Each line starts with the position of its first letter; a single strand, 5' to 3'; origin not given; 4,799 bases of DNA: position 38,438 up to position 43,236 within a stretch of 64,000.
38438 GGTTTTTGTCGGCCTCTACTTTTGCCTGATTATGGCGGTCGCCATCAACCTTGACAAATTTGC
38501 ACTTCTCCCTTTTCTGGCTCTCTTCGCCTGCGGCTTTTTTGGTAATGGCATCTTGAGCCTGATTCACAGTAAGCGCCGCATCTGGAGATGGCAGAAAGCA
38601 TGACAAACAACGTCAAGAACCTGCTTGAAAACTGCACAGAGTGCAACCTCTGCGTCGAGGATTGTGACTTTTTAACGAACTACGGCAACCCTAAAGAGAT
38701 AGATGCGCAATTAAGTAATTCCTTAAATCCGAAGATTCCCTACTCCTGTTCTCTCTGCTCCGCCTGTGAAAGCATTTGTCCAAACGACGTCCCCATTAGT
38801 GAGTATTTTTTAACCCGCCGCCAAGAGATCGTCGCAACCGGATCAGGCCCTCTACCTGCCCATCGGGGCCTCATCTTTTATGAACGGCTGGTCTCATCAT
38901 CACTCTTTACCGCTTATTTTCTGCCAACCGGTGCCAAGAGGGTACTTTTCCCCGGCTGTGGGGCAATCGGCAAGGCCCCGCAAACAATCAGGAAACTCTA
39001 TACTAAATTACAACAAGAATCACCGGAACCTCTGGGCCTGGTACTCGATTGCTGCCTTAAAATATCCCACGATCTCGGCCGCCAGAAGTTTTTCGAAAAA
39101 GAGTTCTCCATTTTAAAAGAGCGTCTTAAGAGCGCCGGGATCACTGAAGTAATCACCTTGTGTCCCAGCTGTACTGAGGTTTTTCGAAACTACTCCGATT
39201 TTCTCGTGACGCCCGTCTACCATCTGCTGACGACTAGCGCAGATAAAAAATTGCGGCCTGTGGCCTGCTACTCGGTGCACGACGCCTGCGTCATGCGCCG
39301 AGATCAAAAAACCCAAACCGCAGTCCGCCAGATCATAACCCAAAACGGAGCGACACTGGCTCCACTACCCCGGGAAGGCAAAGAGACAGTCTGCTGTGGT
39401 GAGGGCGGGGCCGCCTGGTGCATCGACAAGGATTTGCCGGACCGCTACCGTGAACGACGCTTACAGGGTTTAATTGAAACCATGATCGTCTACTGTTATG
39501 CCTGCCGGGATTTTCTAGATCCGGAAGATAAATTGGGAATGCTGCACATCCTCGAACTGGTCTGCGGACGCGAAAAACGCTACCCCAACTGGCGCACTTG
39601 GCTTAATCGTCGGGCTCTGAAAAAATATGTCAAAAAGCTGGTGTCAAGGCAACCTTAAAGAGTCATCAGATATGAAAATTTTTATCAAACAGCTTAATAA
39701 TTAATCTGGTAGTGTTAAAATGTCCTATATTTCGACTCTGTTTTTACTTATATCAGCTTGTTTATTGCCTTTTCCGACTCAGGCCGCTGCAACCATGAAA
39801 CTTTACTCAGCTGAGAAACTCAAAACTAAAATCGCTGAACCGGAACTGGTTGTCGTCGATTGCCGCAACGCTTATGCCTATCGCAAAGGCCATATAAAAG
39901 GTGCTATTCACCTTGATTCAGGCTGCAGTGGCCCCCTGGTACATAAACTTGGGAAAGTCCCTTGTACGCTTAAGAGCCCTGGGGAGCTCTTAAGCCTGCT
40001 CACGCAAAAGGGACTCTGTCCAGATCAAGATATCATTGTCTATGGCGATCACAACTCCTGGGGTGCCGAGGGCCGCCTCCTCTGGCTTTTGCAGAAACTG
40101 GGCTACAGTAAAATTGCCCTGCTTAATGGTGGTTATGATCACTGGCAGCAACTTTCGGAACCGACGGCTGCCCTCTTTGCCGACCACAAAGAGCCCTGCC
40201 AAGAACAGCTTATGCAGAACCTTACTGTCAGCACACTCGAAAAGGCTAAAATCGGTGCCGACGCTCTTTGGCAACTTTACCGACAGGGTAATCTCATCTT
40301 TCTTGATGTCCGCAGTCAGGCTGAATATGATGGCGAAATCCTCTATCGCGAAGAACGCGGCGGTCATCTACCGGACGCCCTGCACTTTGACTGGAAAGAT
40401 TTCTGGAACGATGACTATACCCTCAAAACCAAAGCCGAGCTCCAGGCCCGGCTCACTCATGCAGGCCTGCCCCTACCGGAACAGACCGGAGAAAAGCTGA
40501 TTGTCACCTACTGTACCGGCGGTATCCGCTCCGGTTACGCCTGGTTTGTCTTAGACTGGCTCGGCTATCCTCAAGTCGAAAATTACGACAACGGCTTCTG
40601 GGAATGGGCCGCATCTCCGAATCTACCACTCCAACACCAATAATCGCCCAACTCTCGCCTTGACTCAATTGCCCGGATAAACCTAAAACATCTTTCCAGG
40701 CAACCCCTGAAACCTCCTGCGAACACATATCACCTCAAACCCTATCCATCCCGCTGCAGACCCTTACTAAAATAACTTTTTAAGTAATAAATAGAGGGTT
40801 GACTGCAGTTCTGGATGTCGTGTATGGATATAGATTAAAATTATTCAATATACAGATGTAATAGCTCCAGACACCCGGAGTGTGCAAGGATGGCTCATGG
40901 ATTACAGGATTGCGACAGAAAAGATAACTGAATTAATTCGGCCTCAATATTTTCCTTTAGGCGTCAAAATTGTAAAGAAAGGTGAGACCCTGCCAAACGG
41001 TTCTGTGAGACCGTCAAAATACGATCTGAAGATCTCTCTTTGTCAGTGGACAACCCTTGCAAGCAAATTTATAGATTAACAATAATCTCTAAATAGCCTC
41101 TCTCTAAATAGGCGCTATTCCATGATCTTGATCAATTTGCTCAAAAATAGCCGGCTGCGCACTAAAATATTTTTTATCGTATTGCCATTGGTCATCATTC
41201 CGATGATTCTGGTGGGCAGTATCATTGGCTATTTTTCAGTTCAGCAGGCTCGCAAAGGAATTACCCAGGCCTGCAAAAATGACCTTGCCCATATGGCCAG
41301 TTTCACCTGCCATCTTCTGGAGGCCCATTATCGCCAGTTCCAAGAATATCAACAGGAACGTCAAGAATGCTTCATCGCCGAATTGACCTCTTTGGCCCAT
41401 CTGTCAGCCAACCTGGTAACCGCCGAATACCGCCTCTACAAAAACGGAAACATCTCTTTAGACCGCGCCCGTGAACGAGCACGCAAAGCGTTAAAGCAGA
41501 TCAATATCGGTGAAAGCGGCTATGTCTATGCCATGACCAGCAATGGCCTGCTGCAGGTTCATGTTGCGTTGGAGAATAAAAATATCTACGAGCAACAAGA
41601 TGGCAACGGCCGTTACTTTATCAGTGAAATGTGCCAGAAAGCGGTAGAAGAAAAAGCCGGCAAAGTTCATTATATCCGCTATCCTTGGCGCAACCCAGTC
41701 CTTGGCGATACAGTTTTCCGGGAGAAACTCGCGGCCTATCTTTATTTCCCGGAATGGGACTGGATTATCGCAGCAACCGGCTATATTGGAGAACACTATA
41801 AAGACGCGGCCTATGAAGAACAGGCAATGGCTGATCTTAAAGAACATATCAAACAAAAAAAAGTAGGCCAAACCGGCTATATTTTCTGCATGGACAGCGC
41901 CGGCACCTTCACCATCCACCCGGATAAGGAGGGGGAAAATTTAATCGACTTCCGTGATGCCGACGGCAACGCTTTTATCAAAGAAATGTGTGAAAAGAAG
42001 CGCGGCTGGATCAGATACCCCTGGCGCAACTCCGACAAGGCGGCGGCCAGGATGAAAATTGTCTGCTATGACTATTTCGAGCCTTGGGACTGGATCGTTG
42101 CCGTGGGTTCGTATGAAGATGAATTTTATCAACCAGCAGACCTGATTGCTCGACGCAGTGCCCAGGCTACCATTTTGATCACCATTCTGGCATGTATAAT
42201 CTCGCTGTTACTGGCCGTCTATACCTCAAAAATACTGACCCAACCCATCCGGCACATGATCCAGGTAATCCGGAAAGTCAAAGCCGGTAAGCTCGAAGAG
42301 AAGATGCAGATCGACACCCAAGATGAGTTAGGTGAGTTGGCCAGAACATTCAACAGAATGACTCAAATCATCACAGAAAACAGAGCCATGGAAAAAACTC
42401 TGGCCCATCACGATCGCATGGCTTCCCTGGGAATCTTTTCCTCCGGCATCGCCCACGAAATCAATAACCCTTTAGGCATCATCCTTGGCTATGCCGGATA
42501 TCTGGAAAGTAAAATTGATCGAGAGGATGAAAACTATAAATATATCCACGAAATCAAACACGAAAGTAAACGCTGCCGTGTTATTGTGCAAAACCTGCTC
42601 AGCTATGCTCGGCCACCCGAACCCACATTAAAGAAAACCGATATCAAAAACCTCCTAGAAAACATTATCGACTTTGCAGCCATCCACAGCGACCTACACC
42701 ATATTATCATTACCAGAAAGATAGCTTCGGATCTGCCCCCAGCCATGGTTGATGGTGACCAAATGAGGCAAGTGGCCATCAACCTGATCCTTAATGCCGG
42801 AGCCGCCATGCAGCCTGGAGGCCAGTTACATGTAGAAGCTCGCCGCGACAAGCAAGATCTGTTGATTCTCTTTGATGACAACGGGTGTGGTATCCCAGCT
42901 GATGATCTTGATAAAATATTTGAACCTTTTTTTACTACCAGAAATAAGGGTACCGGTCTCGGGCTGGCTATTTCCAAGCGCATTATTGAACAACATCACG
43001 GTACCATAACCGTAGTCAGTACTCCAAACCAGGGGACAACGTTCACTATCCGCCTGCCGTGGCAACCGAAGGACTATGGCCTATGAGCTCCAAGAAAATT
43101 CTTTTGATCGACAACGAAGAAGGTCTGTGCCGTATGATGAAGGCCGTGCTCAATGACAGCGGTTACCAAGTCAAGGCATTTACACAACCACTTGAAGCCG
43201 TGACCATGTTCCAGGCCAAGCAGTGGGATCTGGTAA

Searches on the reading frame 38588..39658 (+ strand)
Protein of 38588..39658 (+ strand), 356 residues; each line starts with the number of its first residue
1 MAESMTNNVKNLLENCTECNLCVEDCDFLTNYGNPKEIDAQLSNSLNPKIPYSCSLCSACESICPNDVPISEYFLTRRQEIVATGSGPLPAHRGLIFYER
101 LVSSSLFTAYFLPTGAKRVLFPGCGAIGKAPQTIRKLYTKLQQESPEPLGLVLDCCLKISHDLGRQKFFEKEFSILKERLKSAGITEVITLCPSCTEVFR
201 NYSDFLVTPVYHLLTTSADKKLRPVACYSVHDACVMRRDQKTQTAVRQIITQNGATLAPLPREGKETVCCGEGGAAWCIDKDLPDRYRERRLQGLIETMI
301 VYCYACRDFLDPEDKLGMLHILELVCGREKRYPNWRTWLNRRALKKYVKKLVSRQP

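Call 15: search_protein_families(library=pfam, proteins=[window:38588-39658:+], max_evalue=0.001)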
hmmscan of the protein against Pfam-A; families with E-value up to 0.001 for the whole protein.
window:38588-39658:+ (356 aa): 3 families
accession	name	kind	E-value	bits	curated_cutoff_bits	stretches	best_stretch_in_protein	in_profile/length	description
PF13183.11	Fer4_8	-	4.2e-07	30.8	27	1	13-68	2-68/68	4Fe-4S dicluster domain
PF13534.11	Fer4_17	-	1.1e-05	26.3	22.2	1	15-68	1-60/61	4Fe-4S dicluster domain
PF13187.11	Fer4_9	-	0.00027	21.3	27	1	15-67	1-50/52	4Fe-4S dicluster domain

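Call 32: search_protein_families(library=ncbifam, proteins=[window:38588-39658:+], max_evalue=1e-10)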
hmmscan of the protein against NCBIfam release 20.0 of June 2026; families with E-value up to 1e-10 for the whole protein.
window:38588-39658:+ (356 aa): 1 family
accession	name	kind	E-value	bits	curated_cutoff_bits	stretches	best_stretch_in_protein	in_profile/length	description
NF045663.1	diclust_near_Sec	equivalog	4.5e-60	203.6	530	1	18-351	310-660/759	pyridine nucleotide-disulfide oxidoreductase/dicluster-binding protein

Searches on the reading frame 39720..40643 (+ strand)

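Call 15: search_protein_families(library=pfam, proteins=[window:39720-40643:+], max_evalue=0.001)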
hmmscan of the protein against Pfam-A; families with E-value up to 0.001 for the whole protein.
window:39720-40643:+ (307 aa): 1 family
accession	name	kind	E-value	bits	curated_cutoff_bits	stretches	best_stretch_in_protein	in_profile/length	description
PF00581.25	Rhodanese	-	2.2e-36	124.8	22.2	2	30-144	1-101/102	Rhodanese-like domain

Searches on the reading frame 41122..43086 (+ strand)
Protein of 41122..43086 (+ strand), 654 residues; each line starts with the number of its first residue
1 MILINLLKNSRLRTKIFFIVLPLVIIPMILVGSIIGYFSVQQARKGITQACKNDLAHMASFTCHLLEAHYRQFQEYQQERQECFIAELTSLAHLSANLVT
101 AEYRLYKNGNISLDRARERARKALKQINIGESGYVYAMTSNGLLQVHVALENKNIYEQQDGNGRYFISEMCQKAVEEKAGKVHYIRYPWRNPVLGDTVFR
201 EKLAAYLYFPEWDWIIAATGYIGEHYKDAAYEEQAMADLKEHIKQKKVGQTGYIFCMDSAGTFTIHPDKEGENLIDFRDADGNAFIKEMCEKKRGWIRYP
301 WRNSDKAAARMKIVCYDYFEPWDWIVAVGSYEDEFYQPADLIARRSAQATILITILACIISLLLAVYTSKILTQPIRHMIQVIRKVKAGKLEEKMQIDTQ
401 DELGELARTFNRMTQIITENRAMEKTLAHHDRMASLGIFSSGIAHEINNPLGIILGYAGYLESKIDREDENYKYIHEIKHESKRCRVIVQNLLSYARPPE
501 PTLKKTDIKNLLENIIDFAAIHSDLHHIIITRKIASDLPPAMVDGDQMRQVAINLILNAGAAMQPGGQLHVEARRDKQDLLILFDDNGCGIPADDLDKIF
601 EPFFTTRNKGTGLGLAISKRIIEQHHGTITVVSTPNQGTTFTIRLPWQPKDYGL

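Call 15: search_protein_families(library=pfam, proteins=[window:41122-43086:+], max_evalue=0.001)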
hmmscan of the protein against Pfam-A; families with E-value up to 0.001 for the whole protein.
window:41122-43086:+ (654 aa): 7 families
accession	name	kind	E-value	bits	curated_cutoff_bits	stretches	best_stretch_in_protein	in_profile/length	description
PF08269.17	dCache_2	-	5.2e-55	187.1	26.5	1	70-336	32-298/298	Cache domain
PF17200.10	sCache_2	-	1.7e-53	181.2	25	2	232-343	34-153/155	Single Cache domain 2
PF17201.10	Cache_3-Cache_2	-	2.5e-52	178.5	27.7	2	232-340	183-294/299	Cache 3/Cache 2 fusion domain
PF02518.31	HATPase_c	-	5.1e-29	101.4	26.4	1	544-647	2-109/111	Histidine kinase-, DNA gyrase B-, and HSP90-like ATPase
PF00512.31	HisKA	-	2.3e-13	50.4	26.9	1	437-498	3-63/66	His Kinase A (phospho-acceptor) domain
PF00672.30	HAMP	-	2.6e-11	44.1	25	1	369-415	3-49/53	HAMP domain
PF02743.24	dCache_1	-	1.5e-06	28.4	45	0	239-286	155-200/240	Cache domain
